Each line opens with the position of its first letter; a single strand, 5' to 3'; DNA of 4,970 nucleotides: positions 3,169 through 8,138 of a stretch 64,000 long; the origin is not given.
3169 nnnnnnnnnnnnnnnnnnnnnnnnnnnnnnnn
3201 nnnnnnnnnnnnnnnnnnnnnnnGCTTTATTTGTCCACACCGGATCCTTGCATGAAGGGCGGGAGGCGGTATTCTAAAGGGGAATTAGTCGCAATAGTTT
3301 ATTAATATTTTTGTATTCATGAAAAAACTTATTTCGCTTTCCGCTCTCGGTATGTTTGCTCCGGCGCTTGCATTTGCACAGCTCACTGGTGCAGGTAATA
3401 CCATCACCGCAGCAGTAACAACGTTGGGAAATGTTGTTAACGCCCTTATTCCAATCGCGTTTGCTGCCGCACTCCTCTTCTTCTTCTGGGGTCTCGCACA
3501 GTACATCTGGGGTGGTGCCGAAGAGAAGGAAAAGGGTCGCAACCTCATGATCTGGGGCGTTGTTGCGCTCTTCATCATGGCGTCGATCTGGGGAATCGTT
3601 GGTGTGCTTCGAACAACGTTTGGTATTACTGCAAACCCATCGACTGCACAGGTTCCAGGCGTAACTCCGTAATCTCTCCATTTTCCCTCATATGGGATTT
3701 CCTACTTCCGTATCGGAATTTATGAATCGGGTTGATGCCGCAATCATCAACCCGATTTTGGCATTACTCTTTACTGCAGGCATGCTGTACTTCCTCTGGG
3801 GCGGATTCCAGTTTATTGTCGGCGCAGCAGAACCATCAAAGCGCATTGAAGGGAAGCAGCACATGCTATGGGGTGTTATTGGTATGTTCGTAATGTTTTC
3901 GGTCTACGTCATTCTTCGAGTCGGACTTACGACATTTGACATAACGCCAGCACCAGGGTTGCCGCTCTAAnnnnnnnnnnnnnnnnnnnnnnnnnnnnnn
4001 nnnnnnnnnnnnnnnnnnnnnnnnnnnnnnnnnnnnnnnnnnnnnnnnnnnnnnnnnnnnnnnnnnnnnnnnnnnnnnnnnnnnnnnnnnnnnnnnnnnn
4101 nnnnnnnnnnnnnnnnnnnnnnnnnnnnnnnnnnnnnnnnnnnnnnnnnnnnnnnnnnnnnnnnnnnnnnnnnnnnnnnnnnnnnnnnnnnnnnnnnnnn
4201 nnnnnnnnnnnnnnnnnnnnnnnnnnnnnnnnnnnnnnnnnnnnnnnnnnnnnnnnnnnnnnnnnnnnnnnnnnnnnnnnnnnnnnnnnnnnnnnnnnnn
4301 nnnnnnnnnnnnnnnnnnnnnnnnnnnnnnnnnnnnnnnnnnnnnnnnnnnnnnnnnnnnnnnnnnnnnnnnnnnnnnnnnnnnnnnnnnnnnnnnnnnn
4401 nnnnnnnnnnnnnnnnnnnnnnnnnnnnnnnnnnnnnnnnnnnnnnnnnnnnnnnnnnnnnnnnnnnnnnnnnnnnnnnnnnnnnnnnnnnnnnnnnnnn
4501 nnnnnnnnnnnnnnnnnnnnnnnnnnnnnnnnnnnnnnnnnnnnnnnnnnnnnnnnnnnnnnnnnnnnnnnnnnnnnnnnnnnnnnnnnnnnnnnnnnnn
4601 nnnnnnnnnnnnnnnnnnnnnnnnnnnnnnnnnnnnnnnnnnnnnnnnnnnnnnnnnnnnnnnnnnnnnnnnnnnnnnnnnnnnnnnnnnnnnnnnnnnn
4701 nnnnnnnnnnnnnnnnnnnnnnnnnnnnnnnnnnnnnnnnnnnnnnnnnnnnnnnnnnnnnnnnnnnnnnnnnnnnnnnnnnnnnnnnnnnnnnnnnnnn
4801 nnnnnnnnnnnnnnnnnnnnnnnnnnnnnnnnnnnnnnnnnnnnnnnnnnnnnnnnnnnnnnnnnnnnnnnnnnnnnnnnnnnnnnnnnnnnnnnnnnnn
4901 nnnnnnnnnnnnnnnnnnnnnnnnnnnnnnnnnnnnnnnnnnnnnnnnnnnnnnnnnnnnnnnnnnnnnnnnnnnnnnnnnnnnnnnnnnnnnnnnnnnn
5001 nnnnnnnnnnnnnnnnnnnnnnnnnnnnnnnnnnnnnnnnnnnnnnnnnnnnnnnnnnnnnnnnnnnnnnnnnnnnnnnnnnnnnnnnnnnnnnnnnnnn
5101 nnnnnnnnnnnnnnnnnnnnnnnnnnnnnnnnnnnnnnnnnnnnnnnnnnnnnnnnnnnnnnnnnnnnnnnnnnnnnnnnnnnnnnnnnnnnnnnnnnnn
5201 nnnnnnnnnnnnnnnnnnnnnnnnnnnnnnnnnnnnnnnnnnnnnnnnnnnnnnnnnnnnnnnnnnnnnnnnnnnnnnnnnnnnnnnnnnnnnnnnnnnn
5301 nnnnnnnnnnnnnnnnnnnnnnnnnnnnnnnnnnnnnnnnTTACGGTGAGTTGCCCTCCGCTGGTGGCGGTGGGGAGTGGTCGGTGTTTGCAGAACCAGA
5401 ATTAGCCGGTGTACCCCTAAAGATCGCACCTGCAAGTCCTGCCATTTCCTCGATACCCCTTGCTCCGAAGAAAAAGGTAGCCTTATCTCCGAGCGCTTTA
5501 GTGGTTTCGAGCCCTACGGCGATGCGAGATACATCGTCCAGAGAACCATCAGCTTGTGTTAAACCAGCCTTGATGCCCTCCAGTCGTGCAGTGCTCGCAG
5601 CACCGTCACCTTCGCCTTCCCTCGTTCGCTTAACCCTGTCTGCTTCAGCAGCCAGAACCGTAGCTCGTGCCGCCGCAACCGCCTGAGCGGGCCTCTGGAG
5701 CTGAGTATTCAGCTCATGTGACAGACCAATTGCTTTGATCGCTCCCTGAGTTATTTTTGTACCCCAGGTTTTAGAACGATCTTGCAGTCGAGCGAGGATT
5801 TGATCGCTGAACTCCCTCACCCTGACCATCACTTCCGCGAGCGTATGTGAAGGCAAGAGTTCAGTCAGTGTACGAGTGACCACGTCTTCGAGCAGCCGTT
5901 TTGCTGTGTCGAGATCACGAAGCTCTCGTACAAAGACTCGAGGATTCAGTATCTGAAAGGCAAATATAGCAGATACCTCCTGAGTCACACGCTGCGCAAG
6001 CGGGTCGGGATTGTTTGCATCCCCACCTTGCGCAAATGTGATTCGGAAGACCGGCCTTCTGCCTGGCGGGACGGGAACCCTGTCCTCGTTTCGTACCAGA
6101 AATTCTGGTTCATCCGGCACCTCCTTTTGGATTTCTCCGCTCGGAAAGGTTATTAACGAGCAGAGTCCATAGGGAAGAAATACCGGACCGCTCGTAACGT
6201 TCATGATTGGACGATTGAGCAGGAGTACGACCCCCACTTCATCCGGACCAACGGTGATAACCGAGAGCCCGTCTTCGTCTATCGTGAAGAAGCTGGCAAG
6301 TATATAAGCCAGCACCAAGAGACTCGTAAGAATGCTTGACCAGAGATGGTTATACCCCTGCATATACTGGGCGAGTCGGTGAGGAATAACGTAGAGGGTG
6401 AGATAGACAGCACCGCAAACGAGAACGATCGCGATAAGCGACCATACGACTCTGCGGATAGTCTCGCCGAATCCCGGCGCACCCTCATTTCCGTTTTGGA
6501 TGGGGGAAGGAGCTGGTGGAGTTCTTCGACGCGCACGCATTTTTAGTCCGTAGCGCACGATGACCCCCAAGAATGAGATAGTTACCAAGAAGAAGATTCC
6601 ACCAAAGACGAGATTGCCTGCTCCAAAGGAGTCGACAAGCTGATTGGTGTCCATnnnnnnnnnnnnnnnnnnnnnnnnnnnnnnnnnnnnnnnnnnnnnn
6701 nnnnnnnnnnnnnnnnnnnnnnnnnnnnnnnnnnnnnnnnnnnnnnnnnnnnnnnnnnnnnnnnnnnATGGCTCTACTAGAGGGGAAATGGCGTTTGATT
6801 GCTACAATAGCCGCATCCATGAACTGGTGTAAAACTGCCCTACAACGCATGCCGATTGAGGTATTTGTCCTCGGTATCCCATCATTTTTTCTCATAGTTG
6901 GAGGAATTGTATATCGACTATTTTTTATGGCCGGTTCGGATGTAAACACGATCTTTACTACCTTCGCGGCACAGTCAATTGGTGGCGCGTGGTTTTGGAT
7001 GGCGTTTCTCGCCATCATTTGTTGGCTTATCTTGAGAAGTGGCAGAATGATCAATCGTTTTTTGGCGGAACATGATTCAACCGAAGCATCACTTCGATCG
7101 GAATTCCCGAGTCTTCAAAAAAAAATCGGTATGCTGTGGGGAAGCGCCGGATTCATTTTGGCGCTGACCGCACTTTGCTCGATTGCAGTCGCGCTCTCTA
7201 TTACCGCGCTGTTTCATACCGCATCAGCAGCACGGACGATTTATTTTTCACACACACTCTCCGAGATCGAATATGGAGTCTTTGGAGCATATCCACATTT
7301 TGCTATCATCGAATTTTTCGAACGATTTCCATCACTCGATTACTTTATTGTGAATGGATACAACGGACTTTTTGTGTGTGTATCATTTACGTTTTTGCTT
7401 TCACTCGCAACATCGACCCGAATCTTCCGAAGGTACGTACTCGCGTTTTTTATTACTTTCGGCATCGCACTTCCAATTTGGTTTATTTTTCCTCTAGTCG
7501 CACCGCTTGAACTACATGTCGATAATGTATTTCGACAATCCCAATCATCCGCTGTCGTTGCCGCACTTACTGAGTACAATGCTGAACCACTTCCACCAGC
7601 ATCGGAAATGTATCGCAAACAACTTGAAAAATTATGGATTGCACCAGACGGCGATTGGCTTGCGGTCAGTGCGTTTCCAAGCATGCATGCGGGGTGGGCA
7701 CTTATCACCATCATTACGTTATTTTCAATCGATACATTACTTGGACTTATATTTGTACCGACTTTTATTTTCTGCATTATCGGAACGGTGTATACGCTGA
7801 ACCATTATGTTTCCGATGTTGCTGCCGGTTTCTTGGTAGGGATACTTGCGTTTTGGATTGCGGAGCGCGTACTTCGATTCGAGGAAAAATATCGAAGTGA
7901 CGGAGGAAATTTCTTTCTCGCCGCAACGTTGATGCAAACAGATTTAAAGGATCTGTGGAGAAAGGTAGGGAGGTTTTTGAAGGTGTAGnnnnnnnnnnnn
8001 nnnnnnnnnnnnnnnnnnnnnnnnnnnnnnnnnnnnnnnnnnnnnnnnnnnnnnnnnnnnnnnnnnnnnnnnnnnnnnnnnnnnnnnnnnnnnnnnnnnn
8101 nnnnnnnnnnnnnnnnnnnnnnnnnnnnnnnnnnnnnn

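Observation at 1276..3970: Tandem array of seven paralogous two-TM 'pilin-like' (VirB2/TrbC-type) genes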

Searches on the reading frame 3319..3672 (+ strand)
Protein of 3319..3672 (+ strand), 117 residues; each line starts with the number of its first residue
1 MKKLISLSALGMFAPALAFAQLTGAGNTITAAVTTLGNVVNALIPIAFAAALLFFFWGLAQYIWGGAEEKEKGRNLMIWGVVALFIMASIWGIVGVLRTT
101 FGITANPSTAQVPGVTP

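Call 3: search_protein_families(library=pfam, proteins=[window:3319-3672:+], max_evalue=1)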
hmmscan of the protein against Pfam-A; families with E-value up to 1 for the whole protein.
window:3319-3672:+ (117 aa): 3 families
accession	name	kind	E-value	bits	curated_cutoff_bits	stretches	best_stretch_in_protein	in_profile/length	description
PF18895.5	T4SS_pilin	-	2.1e-10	40.9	26.6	1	32-97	5-71/71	Type IV secretion system pilin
PF00520.37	Ion_trans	-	0.0087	15.7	25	1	7-100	94-197/241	Ion transport protein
PF09852.15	DUF2079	-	0.096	12.2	28.2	1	8-89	117-193/459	Predicted membrane protein (DUF2079)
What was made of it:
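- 3319..3672 (+): Gene 6, 117 aa. The best-conserved 'middle' type. PF18895 at 40.9 bits (call 3).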

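Call 42: predict_structure(alignment_id=A3)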
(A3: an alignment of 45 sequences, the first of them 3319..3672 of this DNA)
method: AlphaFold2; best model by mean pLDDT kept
length: 117 residues; sequences in the alignment: 45
mean_pLDDT: 78.5   pTM: 0.54
mean pLDDT of the five models: 78.5, 75.4, 73.4, 72.7, 71.9
residues with pLDDT >= 90: 41; 70-90: 34; 50-70: 42; < 50: 0
segments of 3 or more residues with pLDDT < 50: none
pLDDT, mean of each block of 10 residues (from residue 1): 57 65 63 80 90 92 94 92 92 85 67 58
secondary structure, 60 per line:
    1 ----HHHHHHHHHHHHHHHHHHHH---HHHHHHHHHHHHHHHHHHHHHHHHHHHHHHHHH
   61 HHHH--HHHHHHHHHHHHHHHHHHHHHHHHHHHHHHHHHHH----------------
elements in order: H5-24 H28-64 H67-101
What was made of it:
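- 3319..3672 (+): The AF2 model shows a helical hairpin (call 42).
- Checked: An AlphaFold2 model of gene 6 gives leader helix 5-24 and then a hairpin of helices 28-64 and 67-101, with pLDDT above 90 in the hairpin (call 42).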

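Call 44: fold_search(model_id=the predicted structure, library=pdb)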
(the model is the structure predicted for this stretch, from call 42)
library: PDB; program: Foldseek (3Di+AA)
matches with E <= 10: 77; with E <= 0.001: 0
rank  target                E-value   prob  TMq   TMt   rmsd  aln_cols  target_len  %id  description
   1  9vub_C                1.4e+00  0.63  0.53  0.18  11.5       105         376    8  channel C complex with 3 (released 2026-03-11)
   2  1ow6_A                2.0e+00  0.10  0.25  0.23  17.8       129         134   14  Paxillin LD4 motif bound to the Focal Adhesion Targeting (FAT) domain of the Focal Adhesion Kinase (released 2003-10-21)
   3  9vub_A                2.3e+00  0.51  0.53  0.18  11.4       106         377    8  channel C complex with 3 (released 2026-03-11)
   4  7ytj_B                2.9e+00  0.44  0.43  0.49   6.1        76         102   10  Cryo-EM structure of VTC complex (released 2023-02-22)
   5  6sss_C                3.1e+00  0.18  0.36  0.32  17.6       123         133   16  Crystal structure of Human Microsomal Glutathione S-Transferase 2 (released 2021-02-03)
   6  3t98_B                3.7e+00  0.44  0.45  0.58   3.0        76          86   13  Molecular Architecture of the Transport Channel of the Nuclear Pore Complex: Nup54/Nup58 (released 2011-11-02)
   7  1qu7_B                3.7e+00  0.21  0.39  0.23   4.4        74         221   15  FOUR HELICAL-BUNDLE STRUCTURE OF THE CYTOPLASMIC DOMAIN OF A SERINE CHEMOTAXIS RECEPTOR (released 2000-07-12)
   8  4o9p_A                3.7e+00  0.16  0.41  0.50   8.2       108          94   11  Crystal structure of Thermus thermophilis transhydrogeanse domain II dimer SeMet derivative (released 2014-06-11)
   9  4h63_V                4.0e+00  0.16  0.36  0.36   4.9        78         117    9  Structure of the Schizosaccharomyces pombe Mediator head module (released 2012-10-31)
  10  9vuc_B                4.3e+00  0.28  0.46  0.17  10.7        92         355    6  channel B complex with 2 (released 2026-03-11)
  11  9o48_A                4.5e+00  0.23  0.50  0.18   9.8       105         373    5  Cryo-EM structure of the human SK2-4 chimera/calmodulin channel complex in the Ca2+ bound state (released 2025-07-09)
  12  5sv0_A                5.1e+00  0.10  0.37  0.22  15.2       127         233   19  Structure of the ExbB/ExbD complex from E. coli at pH 7.0 (released 2016-09-28)
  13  9umg_A                5.1e+00  0.08  0.27  0.29  10.8        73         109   16  Cryo-EM structure of VTC complex(Vtc5/Vtc4/Vtc3/Vtc1) (released 2026-01-21)
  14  6v7v_A                5.5e+00  0.38  0.45  0.78   1.9        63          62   11  Structure of a phage-encoded quorum sensing anti-activator, Aqs1 (released 2020-12-16)
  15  9umg_C                5.5e+00  0.33  0.39  0.44   3.3        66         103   11  Cryo-EM structure of VTC complex(Vtc5/Vtc4/Vtc3/Vtc1) (released 2026-01-21)
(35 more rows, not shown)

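Call 53: search_protein_families(library=ncbifam, proteins=[window:3319-3672:+], max_evalue=0.01)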
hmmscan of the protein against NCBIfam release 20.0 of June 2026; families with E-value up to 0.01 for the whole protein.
window:3319-3672:+ (117 aa): 1 family
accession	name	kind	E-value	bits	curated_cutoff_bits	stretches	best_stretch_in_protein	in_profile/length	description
NF045849.1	ICE_MMCAP2_0565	equivalog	0.0022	17.6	40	1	27-97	7-76/80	Mbov_0395 family pilin-like conjugal transfer protein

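Call 79: search_protein_families(library=phrogs, proteins=[window:3319-3672:+], max_evalue=0.01)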
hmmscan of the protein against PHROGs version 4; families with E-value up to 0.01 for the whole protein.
window:3319-3672:+ (117 aa): 0 families

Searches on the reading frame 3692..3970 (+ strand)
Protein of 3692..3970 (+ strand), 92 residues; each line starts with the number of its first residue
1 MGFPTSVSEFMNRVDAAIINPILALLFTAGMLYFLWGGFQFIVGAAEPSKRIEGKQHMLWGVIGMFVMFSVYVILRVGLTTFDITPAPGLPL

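Call 3: search_protein_families(library=pfam, proteins=[window:3692-3970:+], max_evalue=1)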
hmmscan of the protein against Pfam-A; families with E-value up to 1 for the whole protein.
window:3692-3970:+ (92 aa): 1 family
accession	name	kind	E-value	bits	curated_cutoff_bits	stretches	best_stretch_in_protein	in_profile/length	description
PF18895.5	T4SS_pilin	-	1.3e-08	35.2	26.6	1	17-76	11-69/71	Type IV secretion system pilin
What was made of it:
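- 3692..3970 (+): Gene 7, 92 aa. The leaderless 'last-position' type. PF18895 at 35.2 bits (call 3).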

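Call 53: search_protein_families(library=ncbifam, proteins=[window:3692-3970:+], max_evalue=0.01)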
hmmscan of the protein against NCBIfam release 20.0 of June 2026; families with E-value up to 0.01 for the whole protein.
window:3692-3970:+ (92 aa): 1 family
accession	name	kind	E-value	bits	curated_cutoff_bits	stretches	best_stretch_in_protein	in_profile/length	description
NF045849.1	ICE_MMCAP2_0565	equivalog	4e-05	23.2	40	1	17-77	15-75/80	Mbov_0395 family pilin-like conjugal transfer protein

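Call 79: search_protein_families(library=phrogs, proteins=[window:3692-3970:+], max_evalue=0.01)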
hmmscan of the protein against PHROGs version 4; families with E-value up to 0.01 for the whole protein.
window:3692-3970:+ (92 aa): 0 families

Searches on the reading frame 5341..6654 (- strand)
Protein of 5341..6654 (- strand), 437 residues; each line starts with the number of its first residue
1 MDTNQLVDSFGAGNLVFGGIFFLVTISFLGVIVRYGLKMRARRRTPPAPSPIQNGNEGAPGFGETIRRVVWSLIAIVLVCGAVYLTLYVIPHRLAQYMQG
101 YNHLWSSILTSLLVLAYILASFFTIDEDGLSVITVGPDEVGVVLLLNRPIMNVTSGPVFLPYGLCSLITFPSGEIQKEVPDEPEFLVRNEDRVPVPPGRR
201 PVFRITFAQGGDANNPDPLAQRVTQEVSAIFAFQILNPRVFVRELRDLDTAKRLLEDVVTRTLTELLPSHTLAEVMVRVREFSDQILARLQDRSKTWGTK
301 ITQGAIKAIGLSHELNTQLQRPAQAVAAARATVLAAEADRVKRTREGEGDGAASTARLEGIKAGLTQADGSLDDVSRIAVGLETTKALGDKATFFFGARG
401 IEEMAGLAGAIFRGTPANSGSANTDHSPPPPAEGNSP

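Call 5: search_protein_families(library=pfam, proteins=[window:5341-6654:-], max_evalue=0.001)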
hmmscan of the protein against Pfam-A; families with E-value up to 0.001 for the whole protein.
window:5341-6654:- (437 aa): 1 family
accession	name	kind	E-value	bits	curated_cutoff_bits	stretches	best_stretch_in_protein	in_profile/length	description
PF01145.31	Band_7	-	7.7e-13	49.3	23.6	1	135-339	3-175/176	SPFH domain / Band 7 family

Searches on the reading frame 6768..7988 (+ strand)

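Call 5: search_protein_families(library=pfam, proteins=[window:6768-7988:+], max_evalue=0.001)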
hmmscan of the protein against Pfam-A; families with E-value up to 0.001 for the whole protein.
window:6768-7988:+ (406 aa): 2 families
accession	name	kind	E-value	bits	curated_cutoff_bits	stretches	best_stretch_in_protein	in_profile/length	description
PF14378.12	PAP2_3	-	7.8e-18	65.4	27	1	179-364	17-190/190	PAP2 superfamily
PF01569.27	PAP2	-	7.2e-08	32.7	27.2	1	270-365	22-121/130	PAP2 superfamily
